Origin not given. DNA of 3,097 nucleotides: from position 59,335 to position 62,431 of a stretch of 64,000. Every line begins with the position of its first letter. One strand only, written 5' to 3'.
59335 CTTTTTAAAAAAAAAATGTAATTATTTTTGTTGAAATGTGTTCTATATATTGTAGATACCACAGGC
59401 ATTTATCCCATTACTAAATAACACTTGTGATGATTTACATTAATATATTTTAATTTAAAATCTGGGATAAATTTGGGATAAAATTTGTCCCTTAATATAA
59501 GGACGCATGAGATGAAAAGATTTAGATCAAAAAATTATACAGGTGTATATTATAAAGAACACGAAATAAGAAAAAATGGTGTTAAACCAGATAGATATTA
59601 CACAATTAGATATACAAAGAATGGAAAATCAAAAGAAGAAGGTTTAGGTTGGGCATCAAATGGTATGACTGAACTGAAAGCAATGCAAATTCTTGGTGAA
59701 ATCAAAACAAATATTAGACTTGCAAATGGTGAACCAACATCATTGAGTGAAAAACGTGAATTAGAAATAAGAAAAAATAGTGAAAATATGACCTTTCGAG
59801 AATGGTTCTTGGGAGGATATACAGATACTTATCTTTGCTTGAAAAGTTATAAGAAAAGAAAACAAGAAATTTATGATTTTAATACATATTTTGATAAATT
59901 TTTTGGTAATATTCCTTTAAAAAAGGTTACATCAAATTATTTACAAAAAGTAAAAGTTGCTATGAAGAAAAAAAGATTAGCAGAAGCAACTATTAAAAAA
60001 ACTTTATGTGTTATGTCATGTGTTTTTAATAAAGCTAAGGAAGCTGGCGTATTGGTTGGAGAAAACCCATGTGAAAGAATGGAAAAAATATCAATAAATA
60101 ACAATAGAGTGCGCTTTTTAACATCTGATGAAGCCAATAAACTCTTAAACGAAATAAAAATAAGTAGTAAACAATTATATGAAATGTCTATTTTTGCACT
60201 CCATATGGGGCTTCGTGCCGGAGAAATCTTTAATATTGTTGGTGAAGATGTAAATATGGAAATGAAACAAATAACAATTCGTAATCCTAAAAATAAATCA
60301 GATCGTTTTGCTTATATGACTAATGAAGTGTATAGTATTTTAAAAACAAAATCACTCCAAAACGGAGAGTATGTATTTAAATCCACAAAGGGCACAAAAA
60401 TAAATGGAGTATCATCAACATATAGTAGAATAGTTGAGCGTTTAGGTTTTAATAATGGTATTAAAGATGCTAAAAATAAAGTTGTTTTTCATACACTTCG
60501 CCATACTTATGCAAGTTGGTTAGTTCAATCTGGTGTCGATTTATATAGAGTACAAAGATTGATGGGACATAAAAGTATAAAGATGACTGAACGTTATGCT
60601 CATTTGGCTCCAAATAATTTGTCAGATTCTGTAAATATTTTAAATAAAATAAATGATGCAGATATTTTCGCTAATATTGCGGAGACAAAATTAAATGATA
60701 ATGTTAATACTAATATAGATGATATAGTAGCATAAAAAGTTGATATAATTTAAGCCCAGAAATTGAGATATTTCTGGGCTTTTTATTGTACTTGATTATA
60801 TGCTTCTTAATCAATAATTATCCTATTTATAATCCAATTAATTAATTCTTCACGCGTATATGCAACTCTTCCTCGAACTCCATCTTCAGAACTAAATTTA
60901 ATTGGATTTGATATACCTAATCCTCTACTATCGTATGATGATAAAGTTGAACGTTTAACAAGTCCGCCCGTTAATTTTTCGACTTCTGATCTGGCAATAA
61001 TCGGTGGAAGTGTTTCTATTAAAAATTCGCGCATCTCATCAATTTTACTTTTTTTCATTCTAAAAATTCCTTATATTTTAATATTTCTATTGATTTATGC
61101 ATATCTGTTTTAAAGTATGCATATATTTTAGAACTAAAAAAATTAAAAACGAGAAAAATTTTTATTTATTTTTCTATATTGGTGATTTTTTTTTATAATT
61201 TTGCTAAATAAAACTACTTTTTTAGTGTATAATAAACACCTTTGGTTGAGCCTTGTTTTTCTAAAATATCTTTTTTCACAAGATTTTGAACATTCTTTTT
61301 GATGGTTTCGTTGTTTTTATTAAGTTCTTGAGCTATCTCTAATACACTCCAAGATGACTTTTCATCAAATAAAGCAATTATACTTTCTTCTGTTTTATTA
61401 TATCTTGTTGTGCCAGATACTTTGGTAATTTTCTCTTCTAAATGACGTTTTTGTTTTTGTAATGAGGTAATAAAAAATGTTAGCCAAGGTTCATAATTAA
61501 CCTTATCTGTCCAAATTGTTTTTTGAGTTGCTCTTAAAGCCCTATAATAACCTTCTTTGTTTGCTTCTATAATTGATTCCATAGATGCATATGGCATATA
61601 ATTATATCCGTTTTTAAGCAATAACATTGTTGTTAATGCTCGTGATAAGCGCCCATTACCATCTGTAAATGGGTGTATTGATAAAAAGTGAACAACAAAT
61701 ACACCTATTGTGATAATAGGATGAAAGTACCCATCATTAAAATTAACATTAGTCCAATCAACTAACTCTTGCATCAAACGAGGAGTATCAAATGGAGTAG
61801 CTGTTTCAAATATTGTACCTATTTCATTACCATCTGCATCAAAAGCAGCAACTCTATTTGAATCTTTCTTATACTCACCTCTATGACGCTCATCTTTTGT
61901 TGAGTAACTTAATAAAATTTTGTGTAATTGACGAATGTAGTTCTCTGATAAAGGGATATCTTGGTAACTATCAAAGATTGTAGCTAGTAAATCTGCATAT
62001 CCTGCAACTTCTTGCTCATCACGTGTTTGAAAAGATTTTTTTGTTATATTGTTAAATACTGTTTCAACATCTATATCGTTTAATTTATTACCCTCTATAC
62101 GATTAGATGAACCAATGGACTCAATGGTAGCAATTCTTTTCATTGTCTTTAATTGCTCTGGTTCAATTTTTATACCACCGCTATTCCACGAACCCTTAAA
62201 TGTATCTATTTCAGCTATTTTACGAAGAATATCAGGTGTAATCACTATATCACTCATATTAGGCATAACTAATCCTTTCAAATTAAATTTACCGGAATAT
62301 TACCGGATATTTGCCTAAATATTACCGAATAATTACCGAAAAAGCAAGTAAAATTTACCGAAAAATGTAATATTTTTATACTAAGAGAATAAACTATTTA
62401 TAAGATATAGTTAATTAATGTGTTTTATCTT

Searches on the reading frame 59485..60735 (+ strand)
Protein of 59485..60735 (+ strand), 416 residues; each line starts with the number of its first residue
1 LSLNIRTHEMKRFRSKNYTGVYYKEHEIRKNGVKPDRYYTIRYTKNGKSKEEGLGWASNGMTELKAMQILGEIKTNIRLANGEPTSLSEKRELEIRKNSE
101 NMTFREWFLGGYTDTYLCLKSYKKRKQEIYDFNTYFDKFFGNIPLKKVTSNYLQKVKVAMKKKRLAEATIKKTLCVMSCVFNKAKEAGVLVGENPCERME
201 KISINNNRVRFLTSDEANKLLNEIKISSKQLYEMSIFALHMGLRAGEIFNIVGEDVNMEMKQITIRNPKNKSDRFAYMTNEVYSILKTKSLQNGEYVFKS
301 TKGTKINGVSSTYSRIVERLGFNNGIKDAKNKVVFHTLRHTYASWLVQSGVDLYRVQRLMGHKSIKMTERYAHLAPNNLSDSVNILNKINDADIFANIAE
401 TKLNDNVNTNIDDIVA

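Call 87: search_protein_families(library=pfam, proteins=[window:59485-60735:+], max_evalue=0.0001)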
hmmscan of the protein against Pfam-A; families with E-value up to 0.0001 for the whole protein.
window:59485-60735:+ (416 aa): 2 families
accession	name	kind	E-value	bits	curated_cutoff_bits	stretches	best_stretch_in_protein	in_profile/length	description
PF00589.27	Phage_integrase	-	2e-32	112.8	27.1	1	211-376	2-170/172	Phage integrase family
PF13102.12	Phage_int_SAM_5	-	6.5e-06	26.9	22.3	1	125-191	21-89/98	Phage integrase SAM-like domain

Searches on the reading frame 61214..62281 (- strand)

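Call 87: search_protein_families(library=pfam, proteins=[window:61214-62281:-], max_evalue=0.0001)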
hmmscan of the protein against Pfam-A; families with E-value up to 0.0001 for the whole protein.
window:61214-62281:- (355 aa): 1 family
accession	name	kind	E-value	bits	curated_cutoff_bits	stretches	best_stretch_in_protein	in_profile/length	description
PF02661.23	Fic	-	2.7e-17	63.8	24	1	110-221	1-93/93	Fic/DOC family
